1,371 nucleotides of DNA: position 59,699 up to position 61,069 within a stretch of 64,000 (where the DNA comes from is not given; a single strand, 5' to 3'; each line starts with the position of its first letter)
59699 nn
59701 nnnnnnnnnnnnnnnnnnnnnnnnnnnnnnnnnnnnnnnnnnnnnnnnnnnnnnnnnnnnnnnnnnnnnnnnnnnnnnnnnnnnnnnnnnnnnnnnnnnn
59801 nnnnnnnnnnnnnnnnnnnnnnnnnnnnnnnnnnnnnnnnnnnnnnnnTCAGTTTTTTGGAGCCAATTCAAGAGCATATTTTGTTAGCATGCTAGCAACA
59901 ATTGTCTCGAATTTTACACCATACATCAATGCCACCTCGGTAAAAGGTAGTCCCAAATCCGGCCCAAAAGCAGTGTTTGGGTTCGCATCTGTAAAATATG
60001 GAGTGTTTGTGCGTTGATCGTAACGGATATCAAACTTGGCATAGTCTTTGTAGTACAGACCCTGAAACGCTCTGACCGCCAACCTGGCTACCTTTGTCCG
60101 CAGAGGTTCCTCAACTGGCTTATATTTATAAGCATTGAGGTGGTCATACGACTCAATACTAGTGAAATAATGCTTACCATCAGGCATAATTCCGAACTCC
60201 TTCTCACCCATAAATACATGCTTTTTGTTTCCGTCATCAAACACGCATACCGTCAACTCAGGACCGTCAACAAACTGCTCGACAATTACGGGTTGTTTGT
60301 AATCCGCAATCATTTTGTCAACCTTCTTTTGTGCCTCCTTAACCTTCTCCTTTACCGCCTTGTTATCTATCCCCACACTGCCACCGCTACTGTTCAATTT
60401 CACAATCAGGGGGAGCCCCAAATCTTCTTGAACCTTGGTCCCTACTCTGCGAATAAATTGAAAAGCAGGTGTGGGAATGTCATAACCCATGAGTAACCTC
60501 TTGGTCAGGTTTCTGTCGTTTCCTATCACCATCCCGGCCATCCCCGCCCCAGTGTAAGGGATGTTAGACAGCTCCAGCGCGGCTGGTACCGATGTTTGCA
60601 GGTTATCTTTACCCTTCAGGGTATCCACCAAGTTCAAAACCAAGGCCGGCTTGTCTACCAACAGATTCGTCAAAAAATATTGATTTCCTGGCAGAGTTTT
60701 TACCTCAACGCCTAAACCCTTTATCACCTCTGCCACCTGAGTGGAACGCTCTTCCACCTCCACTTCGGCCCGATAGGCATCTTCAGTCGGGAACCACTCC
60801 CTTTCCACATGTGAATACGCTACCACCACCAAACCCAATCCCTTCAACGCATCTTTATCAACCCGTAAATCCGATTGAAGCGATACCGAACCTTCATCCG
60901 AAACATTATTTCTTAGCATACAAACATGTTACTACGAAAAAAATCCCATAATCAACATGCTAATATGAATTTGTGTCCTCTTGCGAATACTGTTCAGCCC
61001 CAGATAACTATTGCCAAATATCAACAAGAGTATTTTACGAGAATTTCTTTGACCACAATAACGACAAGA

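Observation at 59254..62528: Divergent five-gene locus pairing a Ddl-family ATP-grasp ligase and a C39-like papain-fold peptidase with a Cys-rich mini-protein, a minimal SET methyltransferase and an FkbM methyltransferase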

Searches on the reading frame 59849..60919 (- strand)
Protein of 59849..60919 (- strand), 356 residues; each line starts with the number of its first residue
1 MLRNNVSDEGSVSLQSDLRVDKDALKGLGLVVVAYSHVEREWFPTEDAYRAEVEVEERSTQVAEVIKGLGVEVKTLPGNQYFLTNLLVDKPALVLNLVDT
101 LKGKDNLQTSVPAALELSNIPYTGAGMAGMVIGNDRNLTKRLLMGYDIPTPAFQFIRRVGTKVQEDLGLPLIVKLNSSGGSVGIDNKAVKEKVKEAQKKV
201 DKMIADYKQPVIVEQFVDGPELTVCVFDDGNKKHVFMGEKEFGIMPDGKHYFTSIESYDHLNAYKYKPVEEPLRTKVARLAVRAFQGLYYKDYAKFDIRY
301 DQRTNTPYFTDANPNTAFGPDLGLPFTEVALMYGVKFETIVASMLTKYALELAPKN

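Call 3: search_protein_families(library=pfam, proteins=[window:59849-60919:-], max_evalue=0.01)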
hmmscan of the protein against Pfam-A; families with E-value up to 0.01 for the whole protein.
window:59849-60919:- (356 aa): 3 families
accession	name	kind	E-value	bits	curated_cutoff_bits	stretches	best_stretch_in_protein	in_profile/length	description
PF07478.18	Dala_Dala_lig_C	-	7.4e-18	65.2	24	1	158-345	17-203/204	D-ala D-ala ligase C-terminus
PF01071.24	GARS_A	-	1.1e-05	25.8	27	1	136-240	3-112/194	Phosphoribosylglycinamide synthetase, ATP-grasp (A) domain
PF02222.28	ATP-grasp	-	0.0054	16.8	27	0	146-225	6-85/179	ATP-grasp domain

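Call 6: search_protein_families(library=ncbifam, proteins=[window:59849-60919:-], max_evalue=0.01)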
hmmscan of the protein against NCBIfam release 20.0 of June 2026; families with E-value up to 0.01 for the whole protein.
window:59849-60919:- (356 aa): 44 families (the best 25 are shown)
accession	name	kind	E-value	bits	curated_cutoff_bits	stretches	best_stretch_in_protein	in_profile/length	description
NF002378.0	PRK01372.1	subfamily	6.4e-31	107.2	243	1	59-347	27-300/305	D-alanine--D-alanine ligase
TIGR01205.1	D_ala_D_alaTIGR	subfamily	1.8e-28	99.4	245.65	1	7-347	10-316/318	D-alanine--D-alanine ligase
NF002528.0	PRK01966.1-4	subfamily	9.3e-18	64.2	262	1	110-343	116-353/366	D-alanine--D-alanine ligase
NF002527.0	PRK01966.1-3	equivalog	1.9e-17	63.4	310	1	102-314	85-296/332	D-alanine--D-alanine ligase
NF011167.0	PRK14569.1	equivalog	1e-16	61.2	410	1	100-344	63-291/296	D-alanyl-alanine synthetase A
NF011169.0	PRK14571.1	equivalog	2.5e-15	56.6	404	1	58-345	19-292/300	D-alanyl-alanine synthetase A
NF000206.1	D_ala_D_lac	equivalog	1.3e-13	50.7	550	1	99-240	96-231/342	D-alanine--(R)-lactate ligase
NF002525.0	PRK01966.1-1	equivalog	2.8e-13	49.6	457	1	109-298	114-303/364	D-alanine--D-alanine ligase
NF012215.1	D_ala_D_lac_VanD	exception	1.8e-12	47.3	700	1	100-240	97-231/343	D-alanine--(R)-lactate ligase VanD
NF000091.3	D_ala_D_ser_VanG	exception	2.2e-12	46.5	495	1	100-344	100-339/344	D-alanine--D-serine ligase VanG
NF000092.1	D_ala_D_lac_Ao2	exception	2e-11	43.6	700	1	99-241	96-232/348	D-alanine--(R)-lactate ligase VanA-Ao2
NF002526.0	PRK01966.1-2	equivalog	1.8e-10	40.2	449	1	101-297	101-299/362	D-alanine--D-alanine ligase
NF012217.1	D_ala_D_lac_VanA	exception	7e-10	38.6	775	1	99-239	96-230/343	D-alanine--(R)-lactate ligase VanA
NF011168.0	PRK14570.1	equivalog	2.6e-09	37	505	1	73-239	71-238/364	D-alanyl-alanine synthetase A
NF053643.1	Ddl_archaea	equivalog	3.3e-09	36.2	500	1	118-313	89-269/367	putative pseudomurein biosynthesis ATP-grasp protein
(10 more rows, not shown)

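Call 7: find_homologous_proteins(query=window:59849-60919:-, max_evalue=0.00001)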
Query window:59849-60919:- (356 aa): 1346 proteins with E <= 0.00001 among 5554 candidates; the best 120 are listed.
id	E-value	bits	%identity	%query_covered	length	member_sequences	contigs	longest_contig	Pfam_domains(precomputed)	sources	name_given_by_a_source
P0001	2.3e-234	795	100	100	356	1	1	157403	PF01071.25,PF07478.19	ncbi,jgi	-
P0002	1.6e-178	611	79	94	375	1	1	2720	PF01071.25,PF07478.19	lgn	-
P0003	5.2e-176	603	78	94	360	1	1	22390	PF01071.25,PF07478.19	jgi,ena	-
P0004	2.0e-175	601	75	98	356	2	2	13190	PF01071.25,PF07478.19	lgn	-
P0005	3.3e-175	600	75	98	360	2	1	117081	PF07478.19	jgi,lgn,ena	-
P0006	4.2e-175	600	78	94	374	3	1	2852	PF01071.25,PF07478.19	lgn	-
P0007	6.8e-175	599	79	94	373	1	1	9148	PF07478.19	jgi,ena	-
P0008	2.7e-173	594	76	96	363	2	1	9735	PF07478.19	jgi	-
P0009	1.3e-172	592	79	94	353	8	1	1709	PF07478.19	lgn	-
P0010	2.1e-172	591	76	95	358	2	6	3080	PF07478.19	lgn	-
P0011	2.2e-172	591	77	94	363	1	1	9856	PF01071.25,PF07478.19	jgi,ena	-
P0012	9.3e-172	589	77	94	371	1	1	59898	PF07478.19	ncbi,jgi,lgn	-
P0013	1.6e-171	588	77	94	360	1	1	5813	PF01071.25,PF07478.19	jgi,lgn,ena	-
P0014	2.2e-171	587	77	94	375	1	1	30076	PF01071.25,PF07478.19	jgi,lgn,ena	-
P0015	5.7e-171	586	76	95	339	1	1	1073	PF07478.19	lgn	-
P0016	1.3e-170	585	76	95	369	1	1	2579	PF07478.19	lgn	-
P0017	1.7e-170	585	77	94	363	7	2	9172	PF07478.19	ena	-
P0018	2.5e-170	584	77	94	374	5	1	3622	PF01071.25,PF07478.19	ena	-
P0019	2.7e-170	584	77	94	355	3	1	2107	PF07478.19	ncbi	-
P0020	2.7e-170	584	77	95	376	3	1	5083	PF01071.25,PF07478.19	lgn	-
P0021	6.2e-170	583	73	98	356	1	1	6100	PF07478.19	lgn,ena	-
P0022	7.1e-170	583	78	94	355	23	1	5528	PF01071.25,PF07478.19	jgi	-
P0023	1.7e-169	581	76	94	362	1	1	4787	PF01071.25,PF07478.19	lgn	-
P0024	4.0e-169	580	76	94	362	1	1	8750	PF07478.19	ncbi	ncbi:MAG TPA: hypothetical protein VF828_04480 [Patescibacteria group bacterium]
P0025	5.8e-169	580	76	94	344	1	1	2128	PF01071.25,PF07478.19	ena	-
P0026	7.0e-169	579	74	94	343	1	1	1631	PF01071.25,PF07478.19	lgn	-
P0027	8.0e-169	579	76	94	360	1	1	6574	PF07478.19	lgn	-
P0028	8.6e-169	579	78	94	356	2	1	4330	PF01071.25,PF07478.19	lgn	-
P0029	9.5e-169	579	77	94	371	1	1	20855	PF01071.25,PF07478.19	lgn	-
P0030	1.2e-168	578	76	94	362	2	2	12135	PF07478.19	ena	-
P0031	1.8e-168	578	76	95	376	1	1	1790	PF07478.19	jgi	-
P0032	2.2e-168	578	76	95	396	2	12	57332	PF07478.19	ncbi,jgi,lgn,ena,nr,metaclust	ncbi:MAG: D-alanine-D-alanine ligase [Microgenomates group bacterium GW2011_GWF2_45_18]|nr:MAG: D-al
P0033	2.3e-168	578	76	94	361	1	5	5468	PF01071.25,PF07478.19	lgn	-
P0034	2.7e-168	577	76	95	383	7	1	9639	PF07478.19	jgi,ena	-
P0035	2.8e-168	577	75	94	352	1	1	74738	PF07478.19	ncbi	ncbi:MAG: hypothetical protein ABH807_00480 [Candidatus Shapirobacteria bacterium]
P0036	3.2e-168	577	74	97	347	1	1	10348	PF07478.19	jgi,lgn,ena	jgi:D-alanine-D-alanine ligase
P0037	4.0e-168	577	76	94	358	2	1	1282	PF07478.19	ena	-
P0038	5.3e-168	576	76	94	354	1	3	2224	PF01071.25,PF07478.19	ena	-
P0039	5.6e-168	576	75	95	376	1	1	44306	PF01071.25,PF07478.19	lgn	-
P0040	6.8e-168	576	75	94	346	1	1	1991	PF07478.19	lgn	-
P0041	1.1e-167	575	76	94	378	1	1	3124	PF01071.25,PF07478.19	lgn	-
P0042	1.2e-167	575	74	97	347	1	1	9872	PF07478.19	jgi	jgi:D-alanine-D-alanine ligase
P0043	2.2e-167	574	76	94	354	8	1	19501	PF01071.25,PF07478.19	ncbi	-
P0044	2.9e-167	574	74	94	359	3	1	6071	PF01071.25,PF07478.19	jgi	-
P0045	3.1e-167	574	75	94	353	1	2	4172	PF07478.19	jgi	jgi:D-alanine-D-alanine ligase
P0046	6.5e-167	573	74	98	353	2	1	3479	PF07478.19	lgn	-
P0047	7.0e-167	573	76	95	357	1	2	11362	PF01071.25,PF07478.19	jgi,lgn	jgi:D-alanine-D-alanine ligase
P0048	7.3e-167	573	73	97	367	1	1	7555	PF01071.25,PF07478.19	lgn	-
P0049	8.0e-167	573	77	91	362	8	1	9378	PF01071.25,PF07478.19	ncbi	-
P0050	8.2e-167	572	75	94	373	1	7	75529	PF07478.19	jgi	jgi:D-alanine-D-alanine ligase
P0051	8.4e-167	572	76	94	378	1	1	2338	PF07478.19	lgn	-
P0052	1.1e-166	572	77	94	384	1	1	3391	PF07478.19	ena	-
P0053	1.6e-166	571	75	94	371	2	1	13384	PF01071.25,PF07478.19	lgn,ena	-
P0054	2.5e-166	571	76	94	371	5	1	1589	PF01071.25,PF07478.19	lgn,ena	-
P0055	3.4e-166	570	77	93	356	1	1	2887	PF01071.25,PF07478.19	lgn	-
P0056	4.3e-166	570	74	95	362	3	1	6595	PF01071.25,PF07478.19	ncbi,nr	ncbi:MAG: hypothetical protein NTY75_03305 [Candidatus Shapirobacteria bacterium]|nr:hypothetical pr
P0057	4.4e-166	570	76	94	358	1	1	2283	PF01071.25,PF07478.19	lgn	-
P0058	4.8e-166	570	74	97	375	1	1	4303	PF01071.25,PF07478.19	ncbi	-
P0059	5.6e-166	570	74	94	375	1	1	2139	PF01071.25,PF07478.19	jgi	-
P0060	5.7e-166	570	76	94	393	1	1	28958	PF01071.25,PF07478.19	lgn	-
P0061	6.1e-166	570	72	94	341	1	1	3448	PF01071.25,PF07478.19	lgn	-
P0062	7.1e-166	569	73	96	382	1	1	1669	PF01071.25,PF07478.19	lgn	-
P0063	7.5e-166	569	73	98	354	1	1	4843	PF01071.25,PF07478.19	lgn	-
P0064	1.2e-165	569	75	93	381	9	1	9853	PF07478.19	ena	-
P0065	2.0e-165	568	73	94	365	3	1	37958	PF01071.25,PF07478.19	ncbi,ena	-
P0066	5.2e-165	567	74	95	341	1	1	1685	PF07478.19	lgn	-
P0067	7.5e-165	566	75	93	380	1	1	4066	PF01071.25,PF07478.19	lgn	-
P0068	7.6e-165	566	73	95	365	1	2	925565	PF07478.19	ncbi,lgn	-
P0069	1.3e-164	565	74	94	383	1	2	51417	PF01071.25,PF07478.19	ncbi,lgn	ncbi:MAG: hypothetical protein WA052_00260 [Microgenomates group bacterium]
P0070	1.4e-164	565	71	97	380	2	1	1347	PF07478.19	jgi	-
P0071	1.7e-164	565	76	94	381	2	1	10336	PF01071.25,PF07478.19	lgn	-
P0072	2.0e-164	565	75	93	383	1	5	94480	PF01071.25,PF07478.19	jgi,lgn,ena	-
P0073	5.8e-164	563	73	94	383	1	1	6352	PF07478.19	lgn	-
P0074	5.9e-164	563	72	97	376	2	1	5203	PF01071.25,PF07478.19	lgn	-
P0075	6.0e-164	563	73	96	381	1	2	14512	PF01071.25,PF07478.19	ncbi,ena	-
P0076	8.1e-164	563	69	99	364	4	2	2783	PF07478.19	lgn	-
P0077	1.0e-163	562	75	94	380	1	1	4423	PF01071.25,PF07478.19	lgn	-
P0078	1.2e-163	562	75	94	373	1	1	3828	PF01071.25,PF07478.19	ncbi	-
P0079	1.3e-163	562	74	94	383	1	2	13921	PF01071.25,PF07478.19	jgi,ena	-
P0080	1.3e-163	562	74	94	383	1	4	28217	PF01071.25,PF07478.19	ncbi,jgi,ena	-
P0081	1.4e-163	562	72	96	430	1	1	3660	PF07478.19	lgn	-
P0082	1.6e-163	562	75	93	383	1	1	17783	PF01071.25,PF07478.19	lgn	-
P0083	1.6e-163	562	74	94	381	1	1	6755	PF01071.25,PF07478.19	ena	-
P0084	1.7e-163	562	73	93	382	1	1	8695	PF07478.19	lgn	-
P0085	1.8e-163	561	72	97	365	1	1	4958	PF01071.25,PF07478.19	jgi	jgi:D-alanine-D-alanine ligase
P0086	2.0e-163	561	74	94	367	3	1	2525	PF01071.25,PF07478.19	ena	-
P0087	2.1e-163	561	75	93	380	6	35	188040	PF01071.25,PF07478.19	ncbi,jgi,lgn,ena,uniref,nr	ncbi:TPA: hypothetical protein DCP77_04020 [Candidatus Collierbacteria bacterium]|uniref:D-alanine-D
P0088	2.3e-163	561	72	95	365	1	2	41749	PF01071.25,PF07478.19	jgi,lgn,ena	-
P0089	2.8e-163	561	75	94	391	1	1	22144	PF01071.25,PF07478.19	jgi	-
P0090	3.3e-163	561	72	96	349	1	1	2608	PF01071.25,PF07478.19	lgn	-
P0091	3.5e-163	561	74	93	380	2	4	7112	PF01071.25,PF07478.19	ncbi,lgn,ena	-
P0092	3.7e-163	560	75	93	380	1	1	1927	PF07478.19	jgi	jgi:D-alanine-D-alanine ligase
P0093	4.0e-163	560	74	94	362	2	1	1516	PF01071.25,PF07478.19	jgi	-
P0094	4.2e-163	560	74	94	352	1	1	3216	PF07478.19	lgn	-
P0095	4.5e-163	560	73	94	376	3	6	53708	PF01071.25,PF07478.19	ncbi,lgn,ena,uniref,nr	ncbi:MAG: D-alanine-D-alanine ligase [Candidatus Collierbacteria bacterium GW2011_GWA1_44_12]|uniref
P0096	4.6e-163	560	74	94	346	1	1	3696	PF07478.19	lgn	-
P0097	4.8e-163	560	73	95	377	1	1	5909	PF07478.19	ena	-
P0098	6.3e-163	560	73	94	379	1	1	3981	PF01071.25,PF07478.19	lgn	-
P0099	7.0e-163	560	73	96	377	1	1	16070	PF01071.25,PF07478.19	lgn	-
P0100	1.0e-162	559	73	94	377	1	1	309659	PF01071.25,PF07478.19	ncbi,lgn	-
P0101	1.1e-162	559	71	97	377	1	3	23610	PF01071.25,PF07478.19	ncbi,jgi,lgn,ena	-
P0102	1.1e-162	559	74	94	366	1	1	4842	PF07478.19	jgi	jgi:D-alanine-D-alanine ligase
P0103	1.2e-162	559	73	94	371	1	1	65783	PF07478.19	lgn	-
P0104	1.2e-162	559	73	95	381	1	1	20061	PF01071.25,PF07478.19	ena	-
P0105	1.7e-162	558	73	94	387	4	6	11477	PF07478.19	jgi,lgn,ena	-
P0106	2.2e-162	558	74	94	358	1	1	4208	PF01071.25,PF07478.19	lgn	-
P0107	2.6e-162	558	72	95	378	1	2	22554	PF07478.19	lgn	-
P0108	3.8e-162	557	73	94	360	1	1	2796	PF07478.19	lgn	-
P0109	4.9e-162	557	75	93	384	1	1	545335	PF07478.19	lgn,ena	-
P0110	6.1e-162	556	74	94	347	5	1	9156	PF07478.19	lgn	-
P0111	6.6e-162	556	73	95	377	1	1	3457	PF01071.25,PF07478.19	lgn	-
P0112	9.7e-162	556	73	94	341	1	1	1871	PF01071.25,PF07478.19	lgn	-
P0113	1.6e-161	555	73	94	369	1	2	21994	PF01071.25,PF07478.19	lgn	-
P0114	1.7e-161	555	72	95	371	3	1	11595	PF01071.25,PF07478.19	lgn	-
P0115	1.8e-161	555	74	93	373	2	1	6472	PF07478.19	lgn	-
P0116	1.9e-161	555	73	95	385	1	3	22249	PF07478.19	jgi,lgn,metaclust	metaclust:\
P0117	2.0e-161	555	72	94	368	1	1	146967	PF01071.25,PF07478.19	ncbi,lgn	-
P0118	2.4e-161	554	71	95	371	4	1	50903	PF01071.25,PF07478.19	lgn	-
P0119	2.5e-161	554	73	93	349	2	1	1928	PF01071.25,PF07478.19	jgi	-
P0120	3.0e-161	554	71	95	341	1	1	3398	PF07478.19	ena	-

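Call 8: find_encoding_contigs(protein=P0001, flank=10000, max_places=3)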
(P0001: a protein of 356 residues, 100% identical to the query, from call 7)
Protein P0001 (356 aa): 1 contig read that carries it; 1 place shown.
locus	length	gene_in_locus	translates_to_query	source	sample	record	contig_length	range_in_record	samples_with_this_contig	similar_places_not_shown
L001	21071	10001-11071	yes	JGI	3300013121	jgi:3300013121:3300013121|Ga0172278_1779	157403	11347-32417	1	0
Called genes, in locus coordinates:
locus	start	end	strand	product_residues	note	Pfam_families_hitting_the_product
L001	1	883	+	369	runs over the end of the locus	PF14398:ATPgrasp_YheCD (faint), PF08443:RimK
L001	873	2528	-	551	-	PF02366:PMT, PF13231:PMT_2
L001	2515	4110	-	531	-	-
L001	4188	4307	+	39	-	-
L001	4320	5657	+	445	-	PF13231:PMT_2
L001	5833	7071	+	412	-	-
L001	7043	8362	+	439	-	-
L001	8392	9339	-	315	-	PF05050:Methyltransf_21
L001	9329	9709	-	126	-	PF00856:SET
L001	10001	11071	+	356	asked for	PF01071:GARS_A (weak), PF07478:Dala_Dala_lig_C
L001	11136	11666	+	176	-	-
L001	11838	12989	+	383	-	PF00270:DEAD, PF04851:ResIII, PF00271:Helicase_C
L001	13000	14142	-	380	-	-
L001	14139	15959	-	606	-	PF00005:ABC_tran, PF02463:SMC_N (faint), PF13304:AAA_21 (faint)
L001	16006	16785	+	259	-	PF02673:BacA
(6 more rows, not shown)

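Call 9: find_encoding_contigs(protein=P0068, flank=10000, max_places=3)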
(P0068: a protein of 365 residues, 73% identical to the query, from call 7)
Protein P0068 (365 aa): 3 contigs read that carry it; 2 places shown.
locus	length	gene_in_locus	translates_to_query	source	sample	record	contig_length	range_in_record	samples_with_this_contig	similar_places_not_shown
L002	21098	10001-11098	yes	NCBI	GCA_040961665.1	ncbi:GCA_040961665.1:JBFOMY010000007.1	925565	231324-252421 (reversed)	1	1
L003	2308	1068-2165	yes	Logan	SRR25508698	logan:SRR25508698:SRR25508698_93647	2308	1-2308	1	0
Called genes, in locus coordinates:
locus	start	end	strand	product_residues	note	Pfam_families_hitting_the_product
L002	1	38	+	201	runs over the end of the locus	PF13177:DNA_pol3_delta2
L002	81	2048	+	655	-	PF02518:HATPase_c, PF00204:DNA_gyraseB, PF01751:Toprim, PF00986:DNA_gyraseB_C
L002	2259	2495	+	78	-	-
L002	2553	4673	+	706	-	PF03030:H_PPase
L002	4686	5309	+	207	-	PF00753:Lactamase_B, PF19583:ODP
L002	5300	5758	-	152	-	-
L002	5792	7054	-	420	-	PF00675:Peptidase_M16, PF05193:Peptidase_M16_C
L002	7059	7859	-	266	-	PF09992:NAGPA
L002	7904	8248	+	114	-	-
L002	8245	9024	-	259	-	PF01061:ABC2_membrane, PF12679:ABC2_membrane_2, PF12730:ABC2_membrane_4 (weak), PF12698:ABC2_membrane_3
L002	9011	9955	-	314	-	PF13175:AAA_15 (faint), PF00005:ABC_tran, PF13304:AAA_21 (weak)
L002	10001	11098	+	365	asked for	PF07478:Dala_Dala_lig_C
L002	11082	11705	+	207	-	PF13529:Peptidase_C39_2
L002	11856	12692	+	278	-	PF12705:PDDEXK_1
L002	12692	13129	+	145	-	-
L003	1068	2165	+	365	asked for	PF07478:Dala_Dala_lig_C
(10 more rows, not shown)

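Call 10: find_encoding_contigs(protein=P0087, flank=10000, max_places=3)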
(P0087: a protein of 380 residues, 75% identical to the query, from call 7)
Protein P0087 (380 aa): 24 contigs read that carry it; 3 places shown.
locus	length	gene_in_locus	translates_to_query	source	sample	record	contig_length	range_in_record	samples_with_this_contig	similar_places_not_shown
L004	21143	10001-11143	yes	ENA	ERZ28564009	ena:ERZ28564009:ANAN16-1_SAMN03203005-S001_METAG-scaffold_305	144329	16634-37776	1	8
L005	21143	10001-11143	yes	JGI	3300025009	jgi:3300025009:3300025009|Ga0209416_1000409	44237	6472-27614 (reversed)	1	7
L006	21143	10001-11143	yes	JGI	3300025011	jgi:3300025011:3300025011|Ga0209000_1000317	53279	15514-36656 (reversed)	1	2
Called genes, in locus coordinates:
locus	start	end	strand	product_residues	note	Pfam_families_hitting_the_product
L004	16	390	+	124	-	-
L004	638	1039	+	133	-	-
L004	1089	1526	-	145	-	-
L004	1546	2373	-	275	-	PF01464:SLT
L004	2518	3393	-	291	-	PF00687:Ribosomal_L1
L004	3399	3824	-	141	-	PF03946:Ribosomal_L11_N, PF00298:Ribosomal_L11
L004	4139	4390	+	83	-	-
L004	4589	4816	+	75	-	-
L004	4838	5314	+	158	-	-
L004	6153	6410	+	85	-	-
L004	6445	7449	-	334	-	PF01933:CofD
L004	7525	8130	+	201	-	PF01300:Sua5_yciO_yrdC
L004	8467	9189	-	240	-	-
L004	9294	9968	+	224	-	-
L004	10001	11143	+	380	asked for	PF01071:GARS_A (faint), PF07478:Dala_Dala_lig_C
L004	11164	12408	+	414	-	PF13302:Acetyltransf_3, PF13529:Peptidase_C39_2, PF03412:Peptidase_C39 (faint)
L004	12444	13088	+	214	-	PF00156:Pribosyltran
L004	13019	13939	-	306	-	PF13793:Pribosyltran_N, PF00156:Pribosyltran, PF14572:Pribosyl_synth, PF14681:UPRTase (weak)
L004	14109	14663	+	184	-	PF00293:NUDIX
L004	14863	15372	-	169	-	-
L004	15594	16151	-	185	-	-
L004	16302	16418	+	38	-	-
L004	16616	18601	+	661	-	PF12728:HTH_17 (weak), PF02743:dCache_1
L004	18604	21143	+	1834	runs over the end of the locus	-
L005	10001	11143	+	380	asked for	PF01071:GARS_A (faint), PF07478:Dala_Dala_lig_C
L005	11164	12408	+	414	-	PF13302:Acetyltransf_3, PF13529:Peptidase_C39_2, PF03412:Peptidase_C39 (faint)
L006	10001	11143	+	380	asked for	PF01071:GARS_A (faint), PF07478:Dala_Dala_lig_C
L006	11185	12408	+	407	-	PF13302:Acetyltransf_3, PF03412:Peptidase_C39 (faint), PF13529:Peptidase_C39_2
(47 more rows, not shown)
